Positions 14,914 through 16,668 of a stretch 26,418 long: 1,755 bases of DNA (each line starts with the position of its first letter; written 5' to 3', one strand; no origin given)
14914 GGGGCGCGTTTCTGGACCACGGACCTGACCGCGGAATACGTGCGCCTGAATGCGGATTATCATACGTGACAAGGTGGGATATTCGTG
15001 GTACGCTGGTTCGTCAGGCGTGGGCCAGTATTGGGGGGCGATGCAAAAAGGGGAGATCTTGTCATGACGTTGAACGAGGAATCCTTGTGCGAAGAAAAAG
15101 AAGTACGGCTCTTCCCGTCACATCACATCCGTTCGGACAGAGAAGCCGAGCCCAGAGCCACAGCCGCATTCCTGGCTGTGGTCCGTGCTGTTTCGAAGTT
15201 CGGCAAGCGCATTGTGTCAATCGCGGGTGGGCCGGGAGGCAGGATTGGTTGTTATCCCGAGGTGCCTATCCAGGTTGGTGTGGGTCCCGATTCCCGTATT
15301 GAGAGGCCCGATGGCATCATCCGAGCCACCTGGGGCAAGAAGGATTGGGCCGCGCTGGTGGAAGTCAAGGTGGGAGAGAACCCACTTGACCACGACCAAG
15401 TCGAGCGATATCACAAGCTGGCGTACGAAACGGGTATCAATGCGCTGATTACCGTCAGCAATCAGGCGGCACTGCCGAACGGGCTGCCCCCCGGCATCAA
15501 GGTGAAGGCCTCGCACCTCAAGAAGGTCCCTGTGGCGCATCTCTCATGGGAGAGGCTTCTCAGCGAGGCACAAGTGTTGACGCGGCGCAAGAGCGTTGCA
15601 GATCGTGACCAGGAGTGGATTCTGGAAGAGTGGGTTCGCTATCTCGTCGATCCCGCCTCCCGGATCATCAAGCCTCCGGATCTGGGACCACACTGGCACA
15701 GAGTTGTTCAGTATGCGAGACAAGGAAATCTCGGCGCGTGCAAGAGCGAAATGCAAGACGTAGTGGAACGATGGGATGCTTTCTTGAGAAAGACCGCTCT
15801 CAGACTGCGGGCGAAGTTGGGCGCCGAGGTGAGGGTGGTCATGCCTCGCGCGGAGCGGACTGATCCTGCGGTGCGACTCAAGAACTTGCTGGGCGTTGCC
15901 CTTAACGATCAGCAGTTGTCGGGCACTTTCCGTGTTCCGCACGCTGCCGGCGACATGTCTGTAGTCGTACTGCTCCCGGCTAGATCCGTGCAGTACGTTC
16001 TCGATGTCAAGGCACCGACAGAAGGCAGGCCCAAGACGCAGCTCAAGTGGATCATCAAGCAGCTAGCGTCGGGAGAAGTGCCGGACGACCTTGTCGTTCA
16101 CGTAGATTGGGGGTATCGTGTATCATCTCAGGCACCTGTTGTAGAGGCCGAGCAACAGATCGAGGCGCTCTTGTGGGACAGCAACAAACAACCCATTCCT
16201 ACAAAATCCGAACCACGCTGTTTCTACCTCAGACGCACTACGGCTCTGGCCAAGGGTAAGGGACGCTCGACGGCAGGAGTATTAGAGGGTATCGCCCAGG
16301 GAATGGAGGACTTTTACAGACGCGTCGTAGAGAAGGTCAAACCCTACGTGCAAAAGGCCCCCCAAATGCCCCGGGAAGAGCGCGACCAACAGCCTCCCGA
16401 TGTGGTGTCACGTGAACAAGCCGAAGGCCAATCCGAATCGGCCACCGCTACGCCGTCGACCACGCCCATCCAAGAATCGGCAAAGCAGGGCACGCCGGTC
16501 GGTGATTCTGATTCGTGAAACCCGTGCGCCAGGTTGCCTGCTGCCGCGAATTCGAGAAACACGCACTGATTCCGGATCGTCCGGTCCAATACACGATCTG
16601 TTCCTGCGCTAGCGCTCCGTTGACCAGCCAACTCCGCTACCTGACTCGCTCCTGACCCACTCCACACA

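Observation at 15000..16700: Compositionally foreign single-gene insertion encoding a RecB/Cas4-like PD-(D/E)xK nuclease fused to an unknown large domain, a candidate novel defence or orphan nuclease element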

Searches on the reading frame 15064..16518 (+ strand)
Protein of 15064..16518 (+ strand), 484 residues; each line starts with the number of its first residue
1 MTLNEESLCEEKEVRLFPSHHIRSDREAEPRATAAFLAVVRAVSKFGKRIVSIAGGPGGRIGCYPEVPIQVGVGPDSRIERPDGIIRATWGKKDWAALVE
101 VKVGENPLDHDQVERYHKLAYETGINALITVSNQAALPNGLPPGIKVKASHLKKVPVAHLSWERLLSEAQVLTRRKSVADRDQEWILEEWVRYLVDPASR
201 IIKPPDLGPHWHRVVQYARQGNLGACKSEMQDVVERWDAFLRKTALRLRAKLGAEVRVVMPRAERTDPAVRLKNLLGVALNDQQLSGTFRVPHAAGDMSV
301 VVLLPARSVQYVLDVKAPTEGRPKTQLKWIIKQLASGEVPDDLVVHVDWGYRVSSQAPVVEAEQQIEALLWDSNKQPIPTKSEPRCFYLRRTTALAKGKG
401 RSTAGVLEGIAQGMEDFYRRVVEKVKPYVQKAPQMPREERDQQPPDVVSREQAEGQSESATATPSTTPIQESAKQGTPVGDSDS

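Call 4: search_protein_families(library=pfam, proteins=[window:15064-16518:+], max_evalue=10)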
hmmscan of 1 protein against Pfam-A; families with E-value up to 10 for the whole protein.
window:15064-16518:+ (484 aa): 0 families
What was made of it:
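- On RecB/Cas4 nuclease family: No Pfam hit at E <= 10 for the window protein (call 4).
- On VRR-NUC (PF08774): There is no hit for the window protein (call 4).
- On TerD-fused members of the same family ('TerD family protein' of Actinobacteria): The window protein has no TerD (call 4).
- Closest known: VRR-NUC domain nucleases. Different: The window protein itself gives no hit even at E <= 10 (call 4), and none of the hits is strong.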

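Call 5: search_protein_families(library=padloc, proteins=[window:15064-16518:+], max_evalue=10)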
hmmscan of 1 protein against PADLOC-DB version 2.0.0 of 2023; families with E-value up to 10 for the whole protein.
window:15064-16518:+ (484 aa): 0 families
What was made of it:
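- On Shedu (DUF4263) defence nuclease: PADLOC gives 0 families at E <= 10 (call 5).
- On Known anti-phage defence systems (PADLOC-DB v2.0.0): Call 5.
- Closest known: Shedu. Different: No PADLOC Shedu hit (call 5).
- No Mrr, McrBC or MspJI model is hit in Pfam or PADLOC (calls 4, 5).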

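Call 6: find_homologous_proteins(query=window:15064-16518:+, max_evalue=0.001)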
Query window:15064-16518:+ (484 aa): 130 proteins with E <= 0.001 among 8000 candidates; the best 120 are listed.
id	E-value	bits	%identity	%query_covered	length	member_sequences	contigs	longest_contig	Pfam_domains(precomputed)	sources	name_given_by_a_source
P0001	0.0e+0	1084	100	100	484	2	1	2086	-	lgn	-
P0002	1.2e-233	794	76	98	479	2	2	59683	-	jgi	-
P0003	7.1e-188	643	62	99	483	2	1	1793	-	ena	-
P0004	2.4e-182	625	62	91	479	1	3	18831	-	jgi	jgi:hypothetical protein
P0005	9.5e-179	613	60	97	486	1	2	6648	-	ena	-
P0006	1.4e-178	613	57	100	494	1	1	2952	-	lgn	-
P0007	1.5e-178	612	58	99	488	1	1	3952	-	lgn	-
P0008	2.0e-177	609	59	97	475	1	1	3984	-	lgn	-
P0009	1.6e-176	606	60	94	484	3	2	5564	-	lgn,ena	-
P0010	3.3e-173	595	57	98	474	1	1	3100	-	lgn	-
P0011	3.3e-173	595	58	98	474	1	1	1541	-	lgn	-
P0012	9.6e-173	593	56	98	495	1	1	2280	-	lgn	-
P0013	1.4e-172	593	61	91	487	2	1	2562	-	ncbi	-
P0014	1.8e-171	589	60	91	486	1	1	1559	-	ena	-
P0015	1.6e-170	586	55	99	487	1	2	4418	-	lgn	-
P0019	2.5e-164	566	56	98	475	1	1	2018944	-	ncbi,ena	-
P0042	2.9e-132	460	47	96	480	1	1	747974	-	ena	-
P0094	5.5e-116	406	46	88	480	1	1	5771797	-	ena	-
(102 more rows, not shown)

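Call 7: search_protein_families(library=ncbifam, proteins=[window:15064-16518:+], max_evalue=10)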
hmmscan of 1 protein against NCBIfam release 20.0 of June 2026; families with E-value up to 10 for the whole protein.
window:15064-16518:+ (484 aa): 2 families
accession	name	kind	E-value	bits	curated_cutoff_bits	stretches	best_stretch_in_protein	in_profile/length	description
NF002573.0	PRK02227.1-1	equivalog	0.14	11.5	341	1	310-347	21-57/236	(5-formylfuran-3-yl)methyl phosphate synthase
NF004616.0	PRK05950.1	subfamily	0.17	11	228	1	411-447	105-140/238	succinate dehydrogenase iron-sulfur subunit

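Call 8: search_protein_families(library=phrogs, proteins=[window:15064-16518:+], max_evalue=10)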
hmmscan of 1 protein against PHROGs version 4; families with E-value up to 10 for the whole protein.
window:15064-16518:+ (484 aa): 0 families
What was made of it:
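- No hit to any PADLOC, PHROGs, Pfam or NCBIfam model (calls 4, 5, 7, 8), so no tested defence system vouches for the family.
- Tried and rejected: Pfam, NCBIfam, PHROGs and PADLOC on the protein gave no meaningful hits (calls 4, 5, 7, 8).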

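Call 9: search_solved_structures(query=window:15064-16518:+, max_evalue=10)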
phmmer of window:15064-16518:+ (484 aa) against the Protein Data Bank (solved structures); distinct sequences matched with E-value up to 10: 1.
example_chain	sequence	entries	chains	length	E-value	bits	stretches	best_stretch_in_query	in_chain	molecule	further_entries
1t8o_B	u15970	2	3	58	1.7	10.4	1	202-228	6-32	Pancreatic trypsin inhibitor | PROTEIN (BOVINE PANCREATIC TRYPSIN INHIBITOR)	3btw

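Call 13: search_solved_structures(query=A1, max_evalue=10, show_alignments=3)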
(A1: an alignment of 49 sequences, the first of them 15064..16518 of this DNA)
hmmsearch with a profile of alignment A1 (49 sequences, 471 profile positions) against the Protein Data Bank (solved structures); distinct sequences matched with E-value up to 10: 3.
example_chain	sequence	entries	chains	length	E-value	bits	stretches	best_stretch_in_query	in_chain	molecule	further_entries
4d6k_A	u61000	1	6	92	0.65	11.8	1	223-258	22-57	DEOXYNUCLEOTIDYLTRANSFERASE TERMINAL-INTERACTING PROTEIN 1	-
7y7a_e5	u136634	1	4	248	0.79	11.5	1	15-51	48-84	Phycobilisome 31.8 kDa linker polypeptide, phycoerythrin-associated, rod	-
6kgx_e3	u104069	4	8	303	1.1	11.1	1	15-51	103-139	LR2 | Phycobilisome 31.8 kDa linker polypeptide, phycoerythrin-associated, rod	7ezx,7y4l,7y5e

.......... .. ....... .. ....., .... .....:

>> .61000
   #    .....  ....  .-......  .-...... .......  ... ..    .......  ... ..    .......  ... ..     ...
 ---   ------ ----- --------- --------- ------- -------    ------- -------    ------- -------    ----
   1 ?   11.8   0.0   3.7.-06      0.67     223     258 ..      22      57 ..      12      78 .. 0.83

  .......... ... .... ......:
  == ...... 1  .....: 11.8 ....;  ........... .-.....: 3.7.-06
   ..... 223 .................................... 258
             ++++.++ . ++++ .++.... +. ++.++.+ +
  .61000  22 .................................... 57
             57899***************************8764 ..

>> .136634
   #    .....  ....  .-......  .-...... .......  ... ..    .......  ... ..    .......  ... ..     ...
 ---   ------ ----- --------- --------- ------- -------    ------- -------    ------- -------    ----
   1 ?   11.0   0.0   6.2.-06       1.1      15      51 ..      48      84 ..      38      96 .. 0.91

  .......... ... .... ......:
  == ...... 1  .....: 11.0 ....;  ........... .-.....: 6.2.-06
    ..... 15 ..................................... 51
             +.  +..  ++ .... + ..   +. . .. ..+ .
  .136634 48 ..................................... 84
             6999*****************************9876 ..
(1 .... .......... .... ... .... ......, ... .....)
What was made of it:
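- Tried and rejected: PDB sequence searches with the single protein and with a 49-sequence profile gave only noise at E > 0.6 (calls 9, 13).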

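Call 15: find_encoding_contigs(protein=P0002, flank=10000, max_places=3)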
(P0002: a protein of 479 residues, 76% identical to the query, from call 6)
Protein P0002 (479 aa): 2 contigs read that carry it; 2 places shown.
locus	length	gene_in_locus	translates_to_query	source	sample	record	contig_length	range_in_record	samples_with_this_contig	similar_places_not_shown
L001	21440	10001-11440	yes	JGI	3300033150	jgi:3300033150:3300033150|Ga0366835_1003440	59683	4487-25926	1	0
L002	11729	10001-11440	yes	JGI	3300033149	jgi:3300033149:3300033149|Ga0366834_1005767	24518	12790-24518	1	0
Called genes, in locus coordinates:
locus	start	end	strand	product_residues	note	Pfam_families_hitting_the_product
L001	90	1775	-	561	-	PF00884:Sulfatase, PF01663:Phosphodiest (weak), PF16347:SGSH_C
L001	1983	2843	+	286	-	PF12773:DZR (faint)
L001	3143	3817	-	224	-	-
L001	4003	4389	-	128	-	PF00036:EF-hand_1 (faint), PF13202:EF-hand_5 (faint), PF13405:EF-hand_6 (faint), PF13499:EF-hand_7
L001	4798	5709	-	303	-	PF00535:Glycos_transf_2, PF10111:Glyco_tranf_2_2 (weak), PF13641:Glyco_tranf_2_3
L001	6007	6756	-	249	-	PF01904:DUF72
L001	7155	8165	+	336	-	PF01118:Semialdhyde_dh, PF22698:Semialdhyde_dhC_1, PF02774:Semialdhyde_dhC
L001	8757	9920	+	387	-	PF01960:ArgJ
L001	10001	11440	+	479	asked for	-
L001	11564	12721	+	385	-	PF10396:TrmE_N (weak), PF01926:MMR_HSR1, PF02421:FeoB_N (weak)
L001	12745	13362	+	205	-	PF00117:GATase, PF07722:Peptidase_C26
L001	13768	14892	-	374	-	PF01208:URO-D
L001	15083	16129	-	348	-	PF01208:URO-D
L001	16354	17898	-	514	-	-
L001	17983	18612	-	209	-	-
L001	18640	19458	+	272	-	PF04055:Radical_SAM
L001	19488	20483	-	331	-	PF06439:3keto-disac_hyd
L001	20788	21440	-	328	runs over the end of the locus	PF00248:Aldo_ket_red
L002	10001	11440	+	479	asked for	-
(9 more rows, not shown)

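Call 16: find_encoding_contigs(protein=P0019, flank=10000, max_places=2)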
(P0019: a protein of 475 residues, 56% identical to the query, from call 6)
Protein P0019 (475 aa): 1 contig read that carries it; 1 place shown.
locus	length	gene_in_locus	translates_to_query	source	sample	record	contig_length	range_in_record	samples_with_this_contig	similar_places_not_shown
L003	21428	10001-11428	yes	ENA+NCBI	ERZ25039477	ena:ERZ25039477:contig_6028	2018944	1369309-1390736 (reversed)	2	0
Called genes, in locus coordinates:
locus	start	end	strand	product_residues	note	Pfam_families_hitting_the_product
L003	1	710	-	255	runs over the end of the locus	PF02463:SMC_N (weak), PF00005:ABC_tran, PF13304:AAA_21 (weak)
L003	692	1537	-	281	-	PF00528:BPD_transp_1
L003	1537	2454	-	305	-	PF00528:BPD_transp_1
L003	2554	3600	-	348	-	PF12849:PBP_like_2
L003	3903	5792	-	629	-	PF16736:sCache_like, PF00672:HAMP, PF00512:HisKA, PF02518:HATPase_c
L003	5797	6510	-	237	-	PF00072:Response_reg, PF00486:Trans_reg_C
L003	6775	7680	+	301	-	PF08279:HTH_11, PF13280:WYL, PF25583:WCX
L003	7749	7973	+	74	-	-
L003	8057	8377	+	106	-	PF01381:HTH_3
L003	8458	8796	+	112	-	PF01381:HTH_3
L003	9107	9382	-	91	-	-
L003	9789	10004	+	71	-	-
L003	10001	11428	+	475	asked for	-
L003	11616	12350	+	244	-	-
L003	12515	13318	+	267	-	PF06167:Peptidase_M90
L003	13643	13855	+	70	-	-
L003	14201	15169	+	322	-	PF01551:Peptidase_M23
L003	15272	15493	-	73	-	PF10967:DUF2769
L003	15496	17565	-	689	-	PF00723:Glyco_hydro_15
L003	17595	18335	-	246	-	PF20139:DUF6529, PF00034:Cytochrom_C (weak), PF13442:Cytochrome_CBB3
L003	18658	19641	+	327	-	PF03807:F420_oxidored (faint), PF02826:2-Hacid_dh_C, PF01488:Shikimate_DH (weak)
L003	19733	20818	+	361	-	PF12838:Fer4_7 (faint), PF00037:Fer4 (weak), PF13237:Fer4_10 (weak), PF14697:Fer4_21, PF25160:LdpA_Fe-S-bd (weak), PF00037:Fer4, PF12837:Fer4_6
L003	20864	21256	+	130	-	PF00903:Glyoxalase, PF12681:Glyoxalase_2 (weak)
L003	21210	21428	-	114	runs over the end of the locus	-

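Call 23: find_related_loci(query=A1, collection=genome_contigs, flank=8000)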
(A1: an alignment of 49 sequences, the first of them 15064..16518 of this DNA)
Query A1 (484 aa) in genome_contigs; peptide patterns used: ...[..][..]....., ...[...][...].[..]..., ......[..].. (x = any residue, [..] = any of these).
293 stretches matched a pattern; 252 encode a relative of the query (tblastn E <= 1e-3); the best 80 are kept; 80 distinct loci.
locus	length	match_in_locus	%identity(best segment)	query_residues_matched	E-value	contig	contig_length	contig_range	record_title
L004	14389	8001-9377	60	1-456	0e+0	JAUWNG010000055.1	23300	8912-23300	MAG: Planctomycetota bacterium isolate CSMAG_2418 CSMAG_2418_k141_318181_length_23300_cov_16.9028, whole genome shotgun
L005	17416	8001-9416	56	1-472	6e-170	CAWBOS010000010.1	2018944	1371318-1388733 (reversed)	MAG: uncultured delta proteobacterium isolate MFD01299.bin.3.111 genome assembly, contig: contig_6028, whole genome shot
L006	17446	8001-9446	48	1-480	3e-138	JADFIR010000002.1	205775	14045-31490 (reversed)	MAG: Planctomycetota bacterium isolate B3D1T2 B3D1T2_NODE2, whole genome shotgun sequence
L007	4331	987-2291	50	3-436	3e-140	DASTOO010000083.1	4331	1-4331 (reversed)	MAG TPA_asm: Candidatus Krumholzibacteriia bacterium isolate SMAG_U2172 k141_775995, whole genome shotgun sequence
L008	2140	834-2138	49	1-433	3e-142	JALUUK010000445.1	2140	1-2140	MAG: Acidobacteria bacterium isolate 128-326_metabat1_scaf2bin.003 128-326_scaffold_35354_c1, whole genome shotgun seque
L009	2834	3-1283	51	15-439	1e-139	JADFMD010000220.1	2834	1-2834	MAG: Gemmatimonadetes bacterium isolate B56T3L14 B56T3L14_NODE46530, whole genome shotgun sequence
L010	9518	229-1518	50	10-438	6e-131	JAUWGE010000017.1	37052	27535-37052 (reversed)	MAG: Candidatus Bipolaricaulota bacterium isolate CSMAG_2234 CSMAG_2234_k141_2398498_length_37052_cov_11.7304, whole gen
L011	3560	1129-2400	49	1-426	3e-132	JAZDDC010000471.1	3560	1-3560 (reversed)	MAG: Gemmatimonadota bacterium isolate LQ971M_Bin_17 LQ971M_Bin_17_scaffold_471, whole genome shotgun sequence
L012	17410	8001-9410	46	1-459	5e-128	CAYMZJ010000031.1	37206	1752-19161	MAG TPA_asm: uncultured Phycisphaeraceae bacterium isolate SRP215229_co1_209 genome assembly, contig: NODE_576_length_37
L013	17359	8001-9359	47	2-446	3e-127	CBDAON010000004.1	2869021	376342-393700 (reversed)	MAG: Longimicrobiales bacterium isolate 002ba4a6-6c9c-45bd-88c6-5472c614270b genome assembly, contig: contig_4, whole ge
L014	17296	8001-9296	50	3-435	2e-123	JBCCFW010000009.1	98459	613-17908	MAG: Acidobacteriota bacterium isolate P01_B01_bin.29 k141_4212916_length_98459_cov_21.9962, whole genome shotgun sequen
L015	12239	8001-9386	44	5-478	3e-121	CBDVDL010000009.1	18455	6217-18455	MAG TPA_asm: uncultured Alphaproteobacteria bacterium isolate SRR21487743_binner12_Refined_11 genome assembly, contig: E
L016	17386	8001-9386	44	5-478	1e-119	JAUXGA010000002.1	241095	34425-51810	MAG: bacterium isolate CSMAG_2917 CSMAG_2917_k117_579513_length_241095_cov_13.9995, whole genome shotgun sequence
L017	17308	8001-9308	45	7-442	2e-115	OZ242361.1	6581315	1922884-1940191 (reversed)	MAG: Candidatus Latescibacterota bacterium isolate c7d3165a-3b70-4ca6-a93c-9a173e2068a1 genome assembly, chromosome: 1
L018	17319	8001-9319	54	1-435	1e-138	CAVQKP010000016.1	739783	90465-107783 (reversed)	MAG: Pirellulales bacterium isolate MFD02416.bin.2.109 genome assembly, contig: contig_46804, whole genome shotgun seque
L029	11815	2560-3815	50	12-441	3e-90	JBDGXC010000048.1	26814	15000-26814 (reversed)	MAG: Gemmatimonadota bacterium isolate M3-22_Bin_290 M3-22_Bin_290_scaffold_8091, whole genome shotgun sequence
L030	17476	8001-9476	31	1-470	8e-59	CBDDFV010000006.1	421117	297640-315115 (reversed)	MAG: Phycisphaerales bacterium isolate e08524e6-72c2-4009-ade9-8bacfec4bf15 genome assembly, contig: contig_6, whole gen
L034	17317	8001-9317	31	15-472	5e-54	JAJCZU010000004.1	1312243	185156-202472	MAG: Candidatus Eisenbacteria bacterium isolate OFTM309 OFTM309_3, whole genome shotgun sequence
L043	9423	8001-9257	31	15-442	3e-50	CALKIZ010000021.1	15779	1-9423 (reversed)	MAG: uncultured Neomegalonema sp. isolate H1_Bin_Bin_59_1 genome assembly, contig: c_000000106100, whole genome shotgun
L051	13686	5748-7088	31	12-465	2e-48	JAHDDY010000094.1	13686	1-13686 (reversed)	MAG: Rhodobacteraceae bacterium isolate MAG-169 ND_3011, whole genome shotgun sequence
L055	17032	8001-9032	35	15-359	4e-48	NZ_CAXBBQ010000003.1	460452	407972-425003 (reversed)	MAG: uncultured Sphingosinicella sp. isolate ERR2762155_binner12_Refined_2 ERZ3421563.14, whole genome shotgun sequence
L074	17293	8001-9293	29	14-451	1e-46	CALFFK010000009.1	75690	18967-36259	MAG: uncultured Neomegalonema sp. isolate R1_Bin_METABAT__94_1 genome assembly, contig: c_000000296236, whole genome sho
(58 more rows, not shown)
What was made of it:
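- It is rare and patchy: 252 pattern-confirmed hits among about 185,000 species genomes, a lower bound (call 23).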

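Call 24: predict_structure(alignment_id=A1)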
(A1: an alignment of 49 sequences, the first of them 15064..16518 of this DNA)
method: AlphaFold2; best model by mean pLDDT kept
length: 484 residues; sequences in the alignment: 49
mean_pLDDT: 87.1   pTM: 0.82
mean pLDDT of the five models: 87.1, 86.7, 86.5, 85.6, 85.6
residues with pLDDT >= 90: 346; 70-90: 78; 50-70: 16; < 50: 44
segments of 3 or more residues with pLDDT < 50: 1-3, 442-468, 470-479, 481-484
pLDDT, mean of each block of 10 residues (from residue 1): 56 77 92 97 97 95 94 87 96 96 93 93 96 92 86 93 96 92 96 93 93 96 96 96 94 92 91 97 97 94 97 95 93 87 95 92 93 90 94 89 92 95 91 73 45 36 40 40 39
secondary structure, 60 per line:
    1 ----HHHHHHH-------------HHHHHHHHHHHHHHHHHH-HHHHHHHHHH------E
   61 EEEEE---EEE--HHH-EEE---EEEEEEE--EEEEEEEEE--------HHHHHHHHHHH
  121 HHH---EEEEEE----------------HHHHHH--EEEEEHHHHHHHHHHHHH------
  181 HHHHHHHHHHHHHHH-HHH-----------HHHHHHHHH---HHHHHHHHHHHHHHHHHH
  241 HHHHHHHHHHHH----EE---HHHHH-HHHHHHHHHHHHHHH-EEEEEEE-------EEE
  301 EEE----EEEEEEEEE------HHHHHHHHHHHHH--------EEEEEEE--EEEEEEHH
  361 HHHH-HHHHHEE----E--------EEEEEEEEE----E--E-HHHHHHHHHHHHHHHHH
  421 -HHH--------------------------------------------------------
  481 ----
elements in order: H5-11 H25-42 H44-53 E60-65 E69-71 E78-80 E84-90 E93-101 H110-123 E127-132 H149-154 E157-161 H162-174 H181-195 H211-219 H223-252 H262-266 H268-282 E284-290 E298-303 E308-316 H323-335 E344-350 E353-358 H359-364 H366-370 E386-394 H404-420
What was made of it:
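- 15064..15234 (+): Residues 1-57: conserved N-terminal motif (V/A)RL(F/I) followed by two helices carrying E29 and R31. Helices 25-42 and 44-53 in the model (call 24).
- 15235..15588 (+): Residues 58-175: PD-(D/E)xK catalytic core. E66 is at 15259-15261, D83 at 15310-15312, E100 at 15361-15363, K102 at 15367-15369, Q112 at 15397-15399, Y116 at 15409-15411. AF2 model pLDDT > 90 in this region (call 24).
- On PD-(D/E)xK (restriction-endonuclease-like) superfamily: AF2 model with pLDDT > 90 over residues 58-175 (call 24). They sit at the start of strand 84-90 and on strand 93-101 (call 24).
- On Shedu (DUF4263) defence nuclease: The nuclease is N-terminal (call 24).
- Checked: The nuclease domain runs to about residue 175, not 135 (call 24).
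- High-confidence model: pLDDT 87, pTM 0.82 (call 24).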

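Call 34: search_protein_representatives(alignment_id=A1)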
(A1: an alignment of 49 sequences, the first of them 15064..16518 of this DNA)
Query: 49 sequences, 471 profile positions. Proteins with E-value up to 0.001 (for the whole library): 1859; up to 1e-10: 1320; up to 1e-30: 625. The best 150 are listed.
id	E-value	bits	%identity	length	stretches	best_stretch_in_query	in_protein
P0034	3.9e-211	718.2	-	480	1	1-454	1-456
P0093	3.2e-190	649.2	-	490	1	4-454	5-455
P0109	1.0e-182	624.5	-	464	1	1-457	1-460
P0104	4.2e-178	609.3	-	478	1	6-463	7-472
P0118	6.0e-176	602.2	-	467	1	1-456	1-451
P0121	7.0e-169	578.8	-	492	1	4-447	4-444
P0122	3.5e-163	560.1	-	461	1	5-454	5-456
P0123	5.9e-161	552.7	-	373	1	5-341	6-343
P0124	1.8e-158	544.6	-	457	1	5-447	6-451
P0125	2.0e-150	518.0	-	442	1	1-435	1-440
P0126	3.6e-150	517.2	-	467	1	5-455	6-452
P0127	7.7e-143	493.0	-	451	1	9-449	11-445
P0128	2.4e-136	471.6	-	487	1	5-444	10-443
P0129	2.6e-133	461.6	-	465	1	1-452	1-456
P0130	1.0e-130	453.0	-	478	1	7-453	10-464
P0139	2.7e-106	372.5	-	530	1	13-444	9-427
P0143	7.9e-105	367.7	-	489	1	9-453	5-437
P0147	3.3e-98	345.8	-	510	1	13-452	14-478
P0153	4.9e-95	335.4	-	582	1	12-449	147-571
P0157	4.1e-93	329.0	-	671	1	13-439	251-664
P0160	1.1e-91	324.3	-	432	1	13-443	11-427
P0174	3.5e-86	306.2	-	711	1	12-440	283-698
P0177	4.4e-86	305.8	-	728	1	11-431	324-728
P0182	4.3e-85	302.6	-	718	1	11-448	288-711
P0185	1.6e-84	300.7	-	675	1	14-449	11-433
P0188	6.5e-84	298.7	-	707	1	15-452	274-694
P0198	1.6e-82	294.1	-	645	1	11-451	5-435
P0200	2.5e-82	293.5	-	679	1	13-440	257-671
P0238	7.0e-74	265.6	-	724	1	13-440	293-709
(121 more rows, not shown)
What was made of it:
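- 1859 clusters at 50% identity (call 34), present in many phyla at about 50% identity (call 23).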
